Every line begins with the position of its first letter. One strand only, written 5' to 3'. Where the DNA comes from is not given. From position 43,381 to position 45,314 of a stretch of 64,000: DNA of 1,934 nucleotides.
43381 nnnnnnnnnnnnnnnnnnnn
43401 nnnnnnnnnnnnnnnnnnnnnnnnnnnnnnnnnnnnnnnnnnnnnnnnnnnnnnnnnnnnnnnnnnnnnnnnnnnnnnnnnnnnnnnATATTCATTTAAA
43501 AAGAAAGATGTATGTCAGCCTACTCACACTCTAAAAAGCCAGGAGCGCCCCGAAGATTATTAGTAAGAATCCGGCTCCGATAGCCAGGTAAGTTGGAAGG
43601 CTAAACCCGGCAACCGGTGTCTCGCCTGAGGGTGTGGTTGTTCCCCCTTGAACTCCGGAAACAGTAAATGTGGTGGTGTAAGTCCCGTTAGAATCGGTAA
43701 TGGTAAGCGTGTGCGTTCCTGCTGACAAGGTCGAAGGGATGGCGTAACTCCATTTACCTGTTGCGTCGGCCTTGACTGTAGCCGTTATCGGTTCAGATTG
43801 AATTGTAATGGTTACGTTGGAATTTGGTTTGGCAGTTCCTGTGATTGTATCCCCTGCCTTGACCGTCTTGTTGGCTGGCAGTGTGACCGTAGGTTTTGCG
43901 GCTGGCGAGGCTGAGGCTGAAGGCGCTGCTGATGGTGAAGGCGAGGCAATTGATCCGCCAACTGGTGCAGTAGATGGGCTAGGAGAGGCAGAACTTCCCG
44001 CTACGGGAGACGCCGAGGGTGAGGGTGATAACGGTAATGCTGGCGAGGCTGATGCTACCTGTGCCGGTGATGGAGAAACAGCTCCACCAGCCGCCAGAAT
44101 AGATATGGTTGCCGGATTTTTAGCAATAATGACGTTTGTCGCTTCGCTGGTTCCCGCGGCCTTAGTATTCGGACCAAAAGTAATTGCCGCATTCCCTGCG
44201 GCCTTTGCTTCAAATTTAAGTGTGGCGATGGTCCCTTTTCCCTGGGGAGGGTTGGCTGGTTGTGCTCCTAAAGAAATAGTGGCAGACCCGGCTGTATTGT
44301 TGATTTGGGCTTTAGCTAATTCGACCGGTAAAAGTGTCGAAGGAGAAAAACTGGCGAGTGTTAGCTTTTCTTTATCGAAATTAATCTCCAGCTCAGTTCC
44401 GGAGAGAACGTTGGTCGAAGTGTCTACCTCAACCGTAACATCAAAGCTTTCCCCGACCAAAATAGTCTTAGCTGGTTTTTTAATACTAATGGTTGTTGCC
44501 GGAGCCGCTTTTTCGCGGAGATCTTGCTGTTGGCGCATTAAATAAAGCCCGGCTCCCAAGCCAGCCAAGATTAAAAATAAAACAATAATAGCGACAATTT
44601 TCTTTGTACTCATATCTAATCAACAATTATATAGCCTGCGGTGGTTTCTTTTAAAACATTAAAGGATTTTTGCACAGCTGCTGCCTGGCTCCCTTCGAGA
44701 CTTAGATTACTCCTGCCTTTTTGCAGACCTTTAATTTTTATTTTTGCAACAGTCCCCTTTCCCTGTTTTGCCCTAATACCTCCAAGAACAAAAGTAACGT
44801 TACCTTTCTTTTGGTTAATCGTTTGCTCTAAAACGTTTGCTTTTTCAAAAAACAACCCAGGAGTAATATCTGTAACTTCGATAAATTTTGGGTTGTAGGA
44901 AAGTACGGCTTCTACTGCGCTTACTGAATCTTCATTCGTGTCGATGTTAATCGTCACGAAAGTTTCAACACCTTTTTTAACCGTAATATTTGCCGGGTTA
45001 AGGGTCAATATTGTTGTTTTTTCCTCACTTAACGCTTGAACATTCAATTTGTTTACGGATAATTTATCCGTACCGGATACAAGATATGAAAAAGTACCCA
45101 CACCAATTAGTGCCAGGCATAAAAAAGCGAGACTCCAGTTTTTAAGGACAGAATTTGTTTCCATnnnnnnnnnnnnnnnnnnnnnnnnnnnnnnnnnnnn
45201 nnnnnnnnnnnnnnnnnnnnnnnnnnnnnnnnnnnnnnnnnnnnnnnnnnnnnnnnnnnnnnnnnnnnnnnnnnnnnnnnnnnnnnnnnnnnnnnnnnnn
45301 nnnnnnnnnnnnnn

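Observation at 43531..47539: Cohesin-dockerin proteins and a Wzy_C O-antigen-ligase homologue immediately upstream of the type IV pilus locus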

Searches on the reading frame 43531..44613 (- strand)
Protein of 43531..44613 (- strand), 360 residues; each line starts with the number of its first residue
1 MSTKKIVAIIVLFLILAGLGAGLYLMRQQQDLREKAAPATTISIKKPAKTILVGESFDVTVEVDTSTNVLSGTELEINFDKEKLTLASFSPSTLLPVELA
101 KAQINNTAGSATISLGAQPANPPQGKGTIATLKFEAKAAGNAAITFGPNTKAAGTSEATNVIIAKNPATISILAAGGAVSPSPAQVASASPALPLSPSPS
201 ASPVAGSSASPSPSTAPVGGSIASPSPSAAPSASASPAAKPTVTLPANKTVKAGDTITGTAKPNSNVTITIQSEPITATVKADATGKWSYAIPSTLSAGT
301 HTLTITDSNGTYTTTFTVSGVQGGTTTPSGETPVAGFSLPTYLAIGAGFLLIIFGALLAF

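Call 3: search_protein_families(library=pfam, proteins=[window:43531-44613:-], max_evalue=1)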
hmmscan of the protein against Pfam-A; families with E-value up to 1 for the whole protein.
window:43531-44613:- (360 aa): 9 families
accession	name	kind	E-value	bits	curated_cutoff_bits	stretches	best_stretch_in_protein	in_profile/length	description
PF00963.24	Cohesin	-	1.9e-09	38.3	24.1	1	42-166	3-131/139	Cohesin domain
PF17936.7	Big_6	-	2.9e-07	31.1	27.6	1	246-318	5-79/83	Bacterial Ig domain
PF19077.6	Big_13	-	4.4e-06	27.6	27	1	250-307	24-85/102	Bacterial Ig-like domain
PF21226.3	MalQ_N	-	0.0054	17.5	24.1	1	277-317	48-88/91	MalQ N-terminal beta sandwich domain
PF11137.13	DUF2909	-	0.016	15.5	31.4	1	5-35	2-32/60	Protein of unknown function (DUF2909)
PF13620.12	CarboxypepD_reg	-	0.028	15.2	32.3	1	255-326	8-75/82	Carboxypeptidase regulatory-like domain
PF16395.11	DUF5004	-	0.073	13.5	21.6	1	270-326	71-130/153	Domain of unknown function (DUF5004)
PF13860.13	FlgD_ig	-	0.13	12.6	27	0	281-325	7-49/79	FlgD Ig-like domain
PF03923.18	Lipoprotein_16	-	0.22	11.6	25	1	262-331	68-131/159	Uncharacterized lipoprotein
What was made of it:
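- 43531..44613 (-): Anchoring cohesin protein (360 aa). Order of parts: N-terminal signal/anchor ending '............', cohesin (res 42-166), S/A/P linker, Big_6/Big_13 Ig domain (res 246-318), C-terminal TM anchor. Pfam Cohesin 38.3 bits, Big_6 31.1, Big_13 27.6 (call 3).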

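Call 9: search_protein_families(library=ncbifam, proteins=[window:43531-44613:-], max_evalue=0.01)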
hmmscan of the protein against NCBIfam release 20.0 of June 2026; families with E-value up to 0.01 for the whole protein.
window:43531-44613:- (360 aa): 3 families
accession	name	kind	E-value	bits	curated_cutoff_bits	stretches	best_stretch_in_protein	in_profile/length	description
NF033510.3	Ca_tandemer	repeat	1.3e-08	35.1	50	1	229-308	9-89/96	Ca2+-stabilized repeat-containing adhesin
NF040520.1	Ig_like_BLP2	equivalog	5.7e-06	24.7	750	1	251-328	433-510/730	Ig-like repeat protein Blp2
NF012196.1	Ig_like_ice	domain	0.0038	17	50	1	256-293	55-92/108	Ig-like domain-containing protein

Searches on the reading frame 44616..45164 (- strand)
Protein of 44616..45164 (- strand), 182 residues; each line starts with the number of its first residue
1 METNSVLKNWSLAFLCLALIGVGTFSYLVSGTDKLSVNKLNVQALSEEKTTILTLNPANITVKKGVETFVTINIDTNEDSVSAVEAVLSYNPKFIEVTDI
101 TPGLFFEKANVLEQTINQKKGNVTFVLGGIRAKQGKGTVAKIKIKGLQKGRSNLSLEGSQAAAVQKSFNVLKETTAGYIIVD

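Call 3: search_protein_families(library=pfam, proteins=[window:44616-45164:-], max_evalue=1)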
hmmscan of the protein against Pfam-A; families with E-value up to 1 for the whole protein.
window:44616-45164:- (182 aa): 1 family
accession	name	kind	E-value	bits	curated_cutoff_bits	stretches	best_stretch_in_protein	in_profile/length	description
PF00963.24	Cohesin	-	1.2e-07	32.4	24.1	1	63-152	11-107/139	Cohesin domain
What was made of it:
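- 44616..45164 (-): Small N-anchored single-cohesin protein (182 aa). Its start overlaps the stop of the upstream gene. Pfam Cohesin 32.4 bits (call 3).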

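Call 9: search_protein_families(library=ncbifam, proteins=[window:44616-45164:-], max_evalue=0.01)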
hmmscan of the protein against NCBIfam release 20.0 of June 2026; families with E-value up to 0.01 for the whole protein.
window:44616-45164:- (182 aa): 0 families
